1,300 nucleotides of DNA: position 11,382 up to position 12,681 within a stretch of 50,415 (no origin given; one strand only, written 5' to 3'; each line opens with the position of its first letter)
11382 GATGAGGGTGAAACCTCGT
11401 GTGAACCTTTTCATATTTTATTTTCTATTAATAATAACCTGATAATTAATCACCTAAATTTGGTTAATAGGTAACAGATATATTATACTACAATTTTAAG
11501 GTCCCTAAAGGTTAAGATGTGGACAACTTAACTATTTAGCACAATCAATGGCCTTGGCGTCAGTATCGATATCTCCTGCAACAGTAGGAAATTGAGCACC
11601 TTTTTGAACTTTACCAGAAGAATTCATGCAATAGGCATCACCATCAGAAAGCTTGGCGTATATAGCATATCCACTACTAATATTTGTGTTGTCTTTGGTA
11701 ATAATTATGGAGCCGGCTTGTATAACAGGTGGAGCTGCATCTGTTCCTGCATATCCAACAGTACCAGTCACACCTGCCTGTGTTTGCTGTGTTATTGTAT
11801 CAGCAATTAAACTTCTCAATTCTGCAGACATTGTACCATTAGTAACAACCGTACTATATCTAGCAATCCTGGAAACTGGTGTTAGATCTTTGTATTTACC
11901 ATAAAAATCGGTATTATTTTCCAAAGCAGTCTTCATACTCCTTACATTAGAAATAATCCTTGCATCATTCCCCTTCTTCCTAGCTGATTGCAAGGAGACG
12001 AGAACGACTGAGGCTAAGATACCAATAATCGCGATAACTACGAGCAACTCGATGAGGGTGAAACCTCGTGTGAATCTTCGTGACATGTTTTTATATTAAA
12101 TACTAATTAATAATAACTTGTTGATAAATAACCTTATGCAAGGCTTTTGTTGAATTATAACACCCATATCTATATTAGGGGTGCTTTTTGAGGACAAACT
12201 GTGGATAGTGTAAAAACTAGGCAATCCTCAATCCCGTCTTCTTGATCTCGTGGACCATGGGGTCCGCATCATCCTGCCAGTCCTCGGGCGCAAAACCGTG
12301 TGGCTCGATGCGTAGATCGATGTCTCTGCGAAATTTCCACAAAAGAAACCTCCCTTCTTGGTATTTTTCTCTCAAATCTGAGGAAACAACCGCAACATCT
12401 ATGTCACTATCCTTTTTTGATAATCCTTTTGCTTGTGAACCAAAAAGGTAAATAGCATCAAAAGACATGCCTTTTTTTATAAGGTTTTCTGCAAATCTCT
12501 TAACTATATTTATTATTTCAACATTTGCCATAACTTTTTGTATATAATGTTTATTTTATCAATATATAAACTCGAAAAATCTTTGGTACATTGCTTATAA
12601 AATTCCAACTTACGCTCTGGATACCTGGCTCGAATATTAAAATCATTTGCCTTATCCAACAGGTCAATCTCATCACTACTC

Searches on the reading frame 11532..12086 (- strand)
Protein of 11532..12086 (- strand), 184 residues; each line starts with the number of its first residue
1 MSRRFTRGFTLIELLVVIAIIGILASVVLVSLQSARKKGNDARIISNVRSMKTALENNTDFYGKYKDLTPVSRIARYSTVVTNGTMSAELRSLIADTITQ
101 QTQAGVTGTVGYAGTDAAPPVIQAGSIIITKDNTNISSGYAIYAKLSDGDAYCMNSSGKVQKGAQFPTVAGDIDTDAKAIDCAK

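Call 3: search_protein_families(library=pfam, proteins=[window:11532-12086:-], max_evalue=0.01)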
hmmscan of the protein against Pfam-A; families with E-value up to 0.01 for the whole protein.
window:11532-12086:- (184 aa): 1 family
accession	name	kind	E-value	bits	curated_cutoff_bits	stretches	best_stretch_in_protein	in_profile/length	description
PF07963.17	N_methyl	-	6e-09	35.5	21.2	1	6-29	4-27/27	Prokaryotic N-terminal methylation motif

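Call 4: search_protein_families(library=ncbifam, proteins=[window:11532-12086:-], max_evalue=0.01)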
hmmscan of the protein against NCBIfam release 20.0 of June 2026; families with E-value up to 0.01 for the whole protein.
window:11532-12086:- (184 aa): 13 families
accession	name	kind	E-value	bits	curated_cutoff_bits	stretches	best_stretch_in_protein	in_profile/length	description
TIGR01708.2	typeII_sec_gspH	equivalog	4e-10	40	80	1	7-39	2-34/169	type II secretion system minor pseudopilin GspH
TIGR01710.1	typeII_sec_gspG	equivalog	2.1e-09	37.5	88.85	1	7-57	1-51/134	type II secretion system major pseudopilin GspG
NF041775.1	typeIV_PilA_Myxo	equivalog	5.4e-09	36.3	400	1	6-107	10-116/214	type IV pilin protein PilA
TIGR02532.1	IV_pilin_GFxxxE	domain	6.1e-09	35.3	16.3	1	7-29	2-24/24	prepilin-type N-terminal cleavage/methylation domain-containing protein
NF007862.0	PRK10574.1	equivalog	2.5e-07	30.9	138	1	6-56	4-54/145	prepilin peptidase-dependent pilin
NF041013.1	T4P_ComGE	equivalog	3.1e-06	27.2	49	1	7-44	4-41/83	competence type IV pilus minor pilin ComGE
NF007800.0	PRK10506.1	equivalog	0.0001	22.2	158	1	6-58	8-60/163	prepilin peptidase-dependent protein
NF040999.1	pilin_ComGC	equivalog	0.00023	21.3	75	1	7-42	2-41/84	competence type IV pilus major pilin ComGC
TIGR01707.1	gspI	equivalog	0.0016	18.9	44.35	1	8-39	1-32/101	type II secretion system minor pseudopilin GspI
TIGR02596.1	TIGR02596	subfamily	0.0019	18.3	70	1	9-35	1-27/196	Verru_Chthon cassette protein D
NF040982.1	ComGD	equivalog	0.0031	17.9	70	1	7-36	2-31/139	competence type IV pilus minor pilin ComGD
NF041002.1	pilin_ComGF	equivalog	0.0049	17.1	80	1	7-39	2-34/139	competence type IV pilus minor pilin ComGF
TIGR01711.1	gspJ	equivalog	0.0075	16.1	64.85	0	7-35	1-29/192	type II secretion system minor pseudopilin GspJ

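Call 15: find_encoding_contigs(protein=window:11532-12086:-, flank=10000, max_places=10)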
Protein window:11532-12086:- (184 aa): no gene with exactly this product is on record in the collection.

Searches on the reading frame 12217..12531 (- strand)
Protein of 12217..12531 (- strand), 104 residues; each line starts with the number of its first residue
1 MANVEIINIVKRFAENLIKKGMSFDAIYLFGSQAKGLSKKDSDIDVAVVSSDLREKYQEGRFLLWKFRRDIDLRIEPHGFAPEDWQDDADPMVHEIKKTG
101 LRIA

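Call 3: search_protein_families(library=pfam, proteins=[window:12217-12531:-], max_evalue=0.01)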
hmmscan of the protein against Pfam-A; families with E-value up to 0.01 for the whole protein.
window:12217-12531:- (104 aa): 3 families
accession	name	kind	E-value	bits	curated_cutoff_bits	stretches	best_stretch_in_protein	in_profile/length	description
PF01909.29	NTP_transf_2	-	1.5e-09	38.6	21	1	25-72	15-62/93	Nucleotidyltransferase domain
PF18765.7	Polbeta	-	2.7e-09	37.5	26.9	1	16-58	5-47/93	Polymerase beta, Nucleotidyltransferase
PF22600.2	MTPAP-like_central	-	9.5e-05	22.9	27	1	15-56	30-70/139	Poly(A) RNA polymerase, mitochondrial-like, central palm domain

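Call 4: search_protein_families(library=ncbifam, proteins=[window:12217-12531:-], max_evalue=0.01)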
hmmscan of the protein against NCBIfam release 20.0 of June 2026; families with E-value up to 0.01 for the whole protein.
window:12217-12531:- (104 aa): 5 families
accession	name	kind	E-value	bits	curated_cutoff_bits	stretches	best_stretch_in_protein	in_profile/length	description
NF047752.1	MntA_antitoxin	equivalog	5.6e-10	39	60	1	22-59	5-45/106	type VII toxin-antitoxin system MntA family adenylyltransferase antitoxin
NF012212.1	ANT_9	subfamily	3.1e-05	23.4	340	1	8-55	7-53/249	aminoglycoside nucleotidyltransferase ANT(9)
NF051895.1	anti_phage_HalB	equivalog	0.0016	18.1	190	1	26-61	1-37/211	anti-phage Hailong system nucleotidyltransferase HalB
NF045909.1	ANT_9_Ic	equivalog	0.0035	16.6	505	1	21-51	24-54/259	aminoglycoside nucleotidyltransferase ANT(9)-Ic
NF010309.0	PRK13746.1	subfamily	0.0084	15.4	193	0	18-52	20-57/263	aminoglycoside adenylyltransferase family protein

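Call 5: search_protein_families(library=padloc, proteins=[window:12217-12531:-], max_evalue=0.01)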
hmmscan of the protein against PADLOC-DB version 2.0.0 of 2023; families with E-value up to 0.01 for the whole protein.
window:12217-12531:- (104 aa): 8 families
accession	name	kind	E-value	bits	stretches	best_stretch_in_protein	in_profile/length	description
PDLC04903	PDC-S09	-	3e-12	44.8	1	5-102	6-107/108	-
PDLC04907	PDC-S09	-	2.2e-09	35.4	1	8-86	12-93/114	-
PDLC04368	PDC-M05A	-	4.3e-08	31.2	1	13-88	96-169/201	-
PDLC04906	PDC-S09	-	3.1e-07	28.7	1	3-59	4-59/98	-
PDLC04902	PDC-S09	-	6.2e-05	21.3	1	23-52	20-49/97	-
PDLC04904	PDC-S09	-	7.3e-05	20.9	1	20-52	21-53/104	-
PDLC04372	PDC-M05A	-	0.00053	18.3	1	23-87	75-137/167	-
PDLC04905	PDC-S09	-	0.0018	16.6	1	17-63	14-61/101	-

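Call 36: search_solved_structures(query=window:12217-12531:-, max_evalue=0.01, show_alignments=1)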
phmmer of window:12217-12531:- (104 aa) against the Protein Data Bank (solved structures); distinct sequences matched with E-value up to 0.01: 7.
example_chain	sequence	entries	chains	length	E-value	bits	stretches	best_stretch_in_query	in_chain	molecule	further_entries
5yep_A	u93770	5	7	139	0.00031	24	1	12-57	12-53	Toxin-antitoxin system antidote Mnt family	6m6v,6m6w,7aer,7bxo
2rff_A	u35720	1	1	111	0.0017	21.7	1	4-69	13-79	Putative nucleotidyltransferase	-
1no5_A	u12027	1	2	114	0.0029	20.9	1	13-61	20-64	Hypothetical protein HI0073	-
6m6u_A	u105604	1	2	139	0.0042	20.4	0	12-57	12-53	Toxin-antitoxin system antitoxin MntA family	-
9dbh_A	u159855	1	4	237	0.0055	20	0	23-55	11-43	HalB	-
9dbj_A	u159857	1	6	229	0.0071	19.7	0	23-55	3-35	HalB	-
1ylq_A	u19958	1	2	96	0.0083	19.5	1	16-86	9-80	putative nucleotidyltransferase, hypothetical protein AF0614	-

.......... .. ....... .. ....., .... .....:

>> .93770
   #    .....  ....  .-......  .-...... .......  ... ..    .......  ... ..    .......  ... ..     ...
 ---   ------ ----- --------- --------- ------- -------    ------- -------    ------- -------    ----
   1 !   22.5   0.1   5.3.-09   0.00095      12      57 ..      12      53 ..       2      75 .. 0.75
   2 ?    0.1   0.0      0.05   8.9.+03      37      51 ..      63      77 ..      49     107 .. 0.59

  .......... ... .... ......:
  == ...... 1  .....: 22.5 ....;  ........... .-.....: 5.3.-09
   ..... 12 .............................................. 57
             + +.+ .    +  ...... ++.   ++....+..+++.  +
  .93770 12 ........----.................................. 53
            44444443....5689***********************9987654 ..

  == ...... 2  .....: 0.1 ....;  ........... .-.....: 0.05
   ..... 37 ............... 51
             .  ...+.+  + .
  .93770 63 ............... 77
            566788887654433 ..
